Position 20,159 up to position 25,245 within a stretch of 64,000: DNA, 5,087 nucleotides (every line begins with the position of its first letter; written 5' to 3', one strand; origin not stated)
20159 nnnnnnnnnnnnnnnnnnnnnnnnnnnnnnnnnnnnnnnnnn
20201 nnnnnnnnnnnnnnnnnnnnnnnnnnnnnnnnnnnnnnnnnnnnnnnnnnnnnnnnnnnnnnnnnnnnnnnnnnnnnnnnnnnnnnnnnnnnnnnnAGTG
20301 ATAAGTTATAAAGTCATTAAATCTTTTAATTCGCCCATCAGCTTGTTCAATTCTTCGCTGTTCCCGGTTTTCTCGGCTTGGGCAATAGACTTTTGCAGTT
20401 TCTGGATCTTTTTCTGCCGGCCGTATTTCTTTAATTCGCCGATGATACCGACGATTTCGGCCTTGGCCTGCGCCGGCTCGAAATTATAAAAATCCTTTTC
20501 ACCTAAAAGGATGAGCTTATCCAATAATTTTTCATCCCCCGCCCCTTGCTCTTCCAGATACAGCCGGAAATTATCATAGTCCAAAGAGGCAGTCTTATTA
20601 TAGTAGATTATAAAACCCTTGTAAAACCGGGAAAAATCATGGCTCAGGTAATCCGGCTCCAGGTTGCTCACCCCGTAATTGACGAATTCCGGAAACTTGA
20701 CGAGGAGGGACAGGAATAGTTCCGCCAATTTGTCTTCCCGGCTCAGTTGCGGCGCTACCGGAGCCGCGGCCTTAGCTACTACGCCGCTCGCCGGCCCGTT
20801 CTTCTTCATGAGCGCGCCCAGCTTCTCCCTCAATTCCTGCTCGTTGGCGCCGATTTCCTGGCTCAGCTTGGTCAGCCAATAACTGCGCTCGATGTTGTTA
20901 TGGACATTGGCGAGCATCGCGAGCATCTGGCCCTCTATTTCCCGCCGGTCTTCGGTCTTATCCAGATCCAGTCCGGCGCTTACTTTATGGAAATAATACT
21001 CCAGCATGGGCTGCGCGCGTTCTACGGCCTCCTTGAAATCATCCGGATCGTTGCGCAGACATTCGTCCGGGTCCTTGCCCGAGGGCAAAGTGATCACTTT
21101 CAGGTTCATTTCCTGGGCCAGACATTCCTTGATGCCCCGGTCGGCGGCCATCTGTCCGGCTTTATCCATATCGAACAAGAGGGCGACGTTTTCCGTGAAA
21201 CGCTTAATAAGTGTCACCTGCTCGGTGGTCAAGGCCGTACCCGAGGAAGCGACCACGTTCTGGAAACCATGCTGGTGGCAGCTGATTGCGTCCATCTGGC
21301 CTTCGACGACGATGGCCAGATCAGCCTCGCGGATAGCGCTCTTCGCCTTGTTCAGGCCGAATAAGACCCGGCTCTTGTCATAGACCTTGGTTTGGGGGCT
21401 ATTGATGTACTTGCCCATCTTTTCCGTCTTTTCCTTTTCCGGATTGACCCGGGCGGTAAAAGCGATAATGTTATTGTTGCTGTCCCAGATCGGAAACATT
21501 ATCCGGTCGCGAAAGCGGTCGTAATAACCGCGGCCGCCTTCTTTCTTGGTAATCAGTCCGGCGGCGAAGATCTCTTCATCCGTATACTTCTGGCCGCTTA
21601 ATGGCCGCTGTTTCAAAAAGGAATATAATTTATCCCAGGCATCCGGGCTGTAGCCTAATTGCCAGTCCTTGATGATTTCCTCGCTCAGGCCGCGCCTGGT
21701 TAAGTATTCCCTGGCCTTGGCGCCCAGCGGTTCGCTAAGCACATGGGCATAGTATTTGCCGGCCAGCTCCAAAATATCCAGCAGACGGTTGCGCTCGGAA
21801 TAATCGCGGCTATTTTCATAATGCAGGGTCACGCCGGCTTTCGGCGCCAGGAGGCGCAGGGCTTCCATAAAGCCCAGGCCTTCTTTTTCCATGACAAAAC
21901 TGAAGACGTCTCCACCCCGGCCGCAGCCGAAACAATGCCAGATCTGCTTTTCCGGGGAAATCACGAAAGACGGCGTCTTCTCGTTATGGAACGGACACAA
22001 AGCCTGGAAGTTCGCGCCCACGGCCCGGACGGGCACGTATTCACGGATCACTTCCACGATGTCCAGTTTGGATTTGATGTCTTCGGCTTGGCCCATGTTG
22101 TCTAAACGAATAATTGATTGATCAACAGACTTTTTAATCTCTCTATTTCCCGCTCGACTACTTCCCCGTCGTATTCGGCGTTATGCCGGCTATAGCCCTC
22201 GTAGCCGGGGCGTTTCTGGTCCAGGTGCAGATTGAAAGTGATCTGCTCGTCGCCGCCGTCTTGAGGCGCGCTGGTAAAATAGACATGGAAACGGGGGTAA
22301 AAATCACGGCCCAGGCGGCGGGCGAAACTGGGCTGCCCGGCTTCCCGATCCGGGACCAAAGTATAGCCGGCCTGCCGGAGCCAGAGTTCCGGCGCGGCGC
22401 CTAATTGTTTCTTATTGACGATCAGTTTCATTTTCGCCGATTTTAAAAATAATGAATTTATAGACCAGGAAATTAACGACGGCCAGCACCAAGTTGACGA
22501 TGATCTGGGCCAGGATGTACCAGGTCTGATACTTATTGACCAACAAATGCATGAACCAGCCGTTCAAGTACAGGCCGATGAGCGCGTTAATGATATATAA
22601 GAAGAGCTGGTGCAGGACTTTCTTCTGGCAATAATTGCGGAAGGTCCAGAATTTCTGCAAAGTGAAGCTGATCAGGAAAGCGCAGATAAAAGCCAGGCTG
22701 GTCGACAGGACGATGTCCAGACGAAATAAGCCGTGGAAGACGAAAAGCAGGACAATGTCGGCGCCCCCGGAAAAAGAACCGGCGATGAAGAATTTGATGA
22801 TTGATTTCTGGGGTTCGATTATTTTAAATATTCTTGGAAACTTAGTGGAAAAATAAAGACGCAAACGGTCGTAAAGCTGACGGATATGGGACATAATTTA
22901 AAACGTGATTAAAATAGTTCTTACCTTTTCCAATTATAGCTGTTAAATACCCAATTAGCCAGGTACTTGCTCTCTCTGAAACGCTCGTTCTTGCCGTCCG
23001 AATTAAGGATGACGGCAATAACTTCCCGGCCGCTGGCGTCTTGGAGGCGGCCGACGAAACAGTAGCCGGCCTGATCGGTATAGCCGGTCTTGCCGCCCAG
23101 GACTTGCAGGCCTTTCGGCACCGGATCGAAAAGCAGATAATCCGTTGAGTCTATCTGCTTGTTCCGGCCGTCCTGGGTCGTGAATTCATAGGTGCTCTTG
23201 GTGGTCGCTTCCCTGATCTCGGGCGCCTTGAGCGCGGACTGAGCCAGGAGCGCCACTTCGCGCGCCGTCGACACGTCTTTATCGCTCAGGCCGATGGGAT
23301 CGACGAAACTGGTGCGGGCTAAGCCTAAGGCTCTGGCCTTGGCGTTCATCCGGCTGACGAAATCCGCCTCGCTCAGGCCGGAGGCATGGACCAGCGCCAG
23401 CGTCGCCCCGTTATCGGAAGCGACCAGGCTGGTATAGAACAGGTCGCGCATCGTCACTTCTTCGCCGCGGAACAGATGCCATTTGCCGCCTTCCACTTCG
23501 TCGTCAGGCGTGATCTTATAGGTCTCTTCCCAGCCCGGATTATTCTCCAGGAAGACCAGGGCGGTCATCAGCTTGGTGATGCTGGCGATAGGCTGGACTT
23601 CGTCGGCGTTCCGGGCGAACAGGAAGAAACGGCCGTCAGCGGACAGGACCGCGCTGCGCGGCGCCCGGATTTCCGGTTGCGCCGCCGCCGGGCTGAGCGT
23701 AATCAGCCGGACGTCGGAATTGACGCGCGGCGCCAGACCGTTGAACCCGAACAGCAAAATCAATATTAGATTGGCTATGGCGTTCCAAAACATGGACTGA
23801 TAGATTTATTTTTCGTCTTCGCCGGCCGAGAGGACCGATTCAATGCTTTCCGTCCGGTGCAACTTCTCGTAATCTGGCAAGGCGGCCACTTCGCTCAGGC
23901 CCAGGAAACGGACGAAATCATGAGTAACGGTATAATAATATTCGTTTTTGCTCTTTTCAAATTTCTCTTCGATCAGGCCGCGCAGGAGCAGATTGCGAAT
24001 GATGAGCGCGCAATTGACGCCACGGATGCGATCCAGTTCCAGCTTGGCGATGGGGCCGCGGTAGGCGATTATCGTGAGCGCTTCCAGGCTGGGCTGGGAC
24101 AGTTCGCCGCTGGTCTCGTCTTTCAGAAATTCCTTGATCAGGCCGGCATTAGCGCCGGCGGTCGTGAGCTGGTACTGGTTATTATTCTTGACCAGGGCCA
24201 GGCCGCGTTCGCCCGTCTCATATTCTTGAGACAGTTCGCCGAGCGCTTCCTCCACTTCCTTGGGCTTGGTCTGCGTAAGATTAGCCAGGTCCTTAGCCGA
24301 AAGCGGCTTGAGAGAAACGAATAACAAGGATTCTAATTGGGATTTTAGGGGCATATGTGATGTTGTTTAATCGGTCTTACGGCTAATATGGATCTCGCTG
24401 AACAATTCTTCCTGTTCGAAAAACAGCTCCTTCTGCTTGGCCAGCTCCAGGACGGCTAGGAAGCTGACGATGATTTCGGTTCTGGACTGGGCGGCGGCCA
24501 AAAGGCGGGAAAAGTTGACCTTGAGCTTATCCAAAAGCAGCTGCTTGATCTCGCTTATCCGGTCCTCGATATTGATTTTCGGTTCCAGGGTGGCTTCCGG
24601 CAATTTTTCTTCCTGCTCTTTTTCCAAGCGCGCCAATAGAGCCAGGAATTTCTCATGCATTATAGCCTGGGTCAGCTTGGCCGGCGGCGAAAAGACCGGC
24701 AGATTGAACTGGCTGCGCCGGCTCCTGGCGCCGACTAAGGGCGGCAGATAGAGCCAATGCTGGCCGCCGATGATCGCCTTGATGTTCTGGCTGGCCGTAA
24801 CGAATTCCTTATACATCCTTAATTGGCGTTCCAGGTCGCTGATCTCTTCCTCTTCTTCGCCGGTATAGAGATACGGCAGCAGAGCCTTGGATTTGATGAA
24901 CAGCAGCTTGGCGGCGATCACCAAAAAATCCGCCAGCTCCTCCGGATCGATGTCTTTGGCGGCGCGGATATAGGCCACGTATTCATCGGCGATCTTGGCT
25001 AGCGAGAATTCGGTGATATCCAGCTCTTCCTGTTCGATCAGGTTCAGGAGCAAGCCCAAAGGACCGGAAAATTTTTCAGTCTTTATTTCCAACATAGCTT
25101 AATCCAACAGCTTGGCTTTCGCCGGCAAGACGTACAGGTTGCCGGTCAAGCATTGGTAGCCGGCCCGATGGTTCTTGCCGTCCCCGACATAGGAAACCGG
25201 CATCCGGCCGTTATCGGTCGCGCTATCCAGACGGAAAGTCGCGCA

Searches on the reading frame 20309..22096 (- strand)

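Call 75: search_protein_families(library=pfam, proteins=[window:20309-22096:-], max_evalue=0.001)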
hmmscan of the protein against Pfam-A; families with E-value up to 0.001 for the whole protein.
window:20309-22096:- (596 aa): 7 families
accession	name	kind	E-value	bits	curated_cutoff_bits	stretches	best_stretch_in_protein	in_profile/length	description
PF08275.17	DNAG_N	-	2.2e-37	128.5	26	1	115-252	1-128/128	DNA primase catalytic core, N-terminal domain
PF01807.25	Zn_ribbon_DnaG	-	1.5e-33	114.9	24.9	1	5-94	7-96/98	CHC2 zinc finger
PF13155.12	Toprim_2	-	8.5e-23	81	22.1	1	262-347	1-88/88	Toprim-like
PF13662.12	Toprim_4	-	3.4e-17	62.9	25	1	260-335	2-84/85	Toprim domain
PF01751.28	Toprim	-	1.3e-11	45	23.1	1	262-325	3-80/96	Toprim domain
PF13362.12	Toprim_3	-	1.5e-06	29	27.2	1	261-349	2-91/95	Toprim domain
PF10410.14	DnaB_bind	-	3.4e-05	24.5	20.6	1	366-419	2-55/56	DnaB-helicase binding domain of primase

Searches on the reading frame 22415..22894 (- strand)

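Call 75: search_protein_families(library=pfam, proteins=[window:22415-22894:-], max_evalue=0.001)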
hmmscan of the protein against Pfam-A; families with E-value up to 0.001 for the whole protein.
window:22415-22894:- (160 aa): 1 family
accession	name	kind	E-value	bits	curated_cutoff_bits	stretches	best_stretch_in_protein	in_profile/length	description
PF04138.20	GtrA_DPMS_TM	-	1e-17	64.8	26.1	1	34-150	1-117/117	GtrA/DPMS, transmembrane domain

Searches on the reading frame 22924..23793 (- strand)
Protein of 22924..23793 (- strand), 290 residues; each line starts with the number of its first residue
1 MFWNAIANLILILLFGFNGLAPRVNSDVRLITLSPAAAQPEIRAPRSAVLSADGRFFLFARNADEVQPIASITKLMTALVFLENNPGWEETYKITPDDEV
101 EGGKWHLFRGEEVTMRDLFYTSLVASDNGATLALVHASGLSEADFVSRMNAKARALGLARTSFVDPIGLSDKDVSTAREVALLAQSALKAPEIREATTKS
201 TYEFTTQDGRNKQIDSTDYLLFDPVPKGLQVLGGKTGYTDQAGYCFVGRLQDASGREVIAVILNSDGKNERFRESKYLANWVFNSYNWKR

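Call 75: search_protein_families(library=pfam, proteins=[window:22924-23793:-], max_evalue=0.001)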
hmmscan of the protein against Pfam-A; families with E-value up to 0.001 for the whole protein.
window:22924-23793:- (290 aa): 3 families
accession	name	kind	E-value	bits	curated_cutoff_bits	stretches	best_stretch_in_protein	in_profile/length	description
PF00768.25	Peptidase_S11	-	5.8e-45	154.1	27.6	1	37-266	5-238/239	D-alanyl-D-alanine carboxypeptidase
PF13354.11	Beta-lactamase2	-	6.9e-11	42.3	22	1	59-263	13-213/214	Beta-lactamase enzyme family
PF00144.29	Beta-lactamase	-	0.00014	21.6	27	0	62-83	45-66/329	Beta-lactamase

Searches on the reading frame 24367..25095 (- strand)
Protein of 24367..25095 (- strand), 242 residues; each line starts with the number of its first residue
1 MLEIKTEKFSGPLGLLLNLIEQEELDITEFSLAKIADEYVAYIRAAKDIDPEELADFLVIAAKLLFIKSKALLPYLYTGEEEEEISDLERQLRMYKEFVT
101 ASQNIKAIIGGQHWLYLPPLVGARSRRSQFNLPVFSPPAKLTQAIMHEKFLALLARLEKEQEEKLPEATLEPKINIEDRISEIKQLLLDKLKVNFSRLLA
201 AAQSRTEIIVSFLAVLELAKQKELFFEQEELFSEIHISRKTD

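Call 35: find_encoding_contigs(protein=window:24367-25095:-, flank=10000, max_places=1)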
Protein window:24367-25095:- (242 aa): 2 contigs read that carry it; 1 place shown.
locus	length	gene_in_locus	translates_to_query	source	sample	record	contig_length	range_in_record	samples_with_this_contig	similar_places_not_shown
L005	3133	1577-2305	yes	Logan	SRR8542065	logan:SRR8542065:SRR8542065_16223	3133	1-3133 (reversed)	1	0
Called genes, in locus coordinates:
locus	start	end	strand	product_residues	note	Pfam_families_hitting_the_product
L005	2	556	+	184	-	?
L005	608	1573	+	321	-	PF18920:DUF5671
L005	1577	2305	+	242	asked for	PF02616:SMC_ScpA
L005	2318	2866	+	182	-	PF04079:SMC_ScpB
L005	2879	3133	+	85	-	?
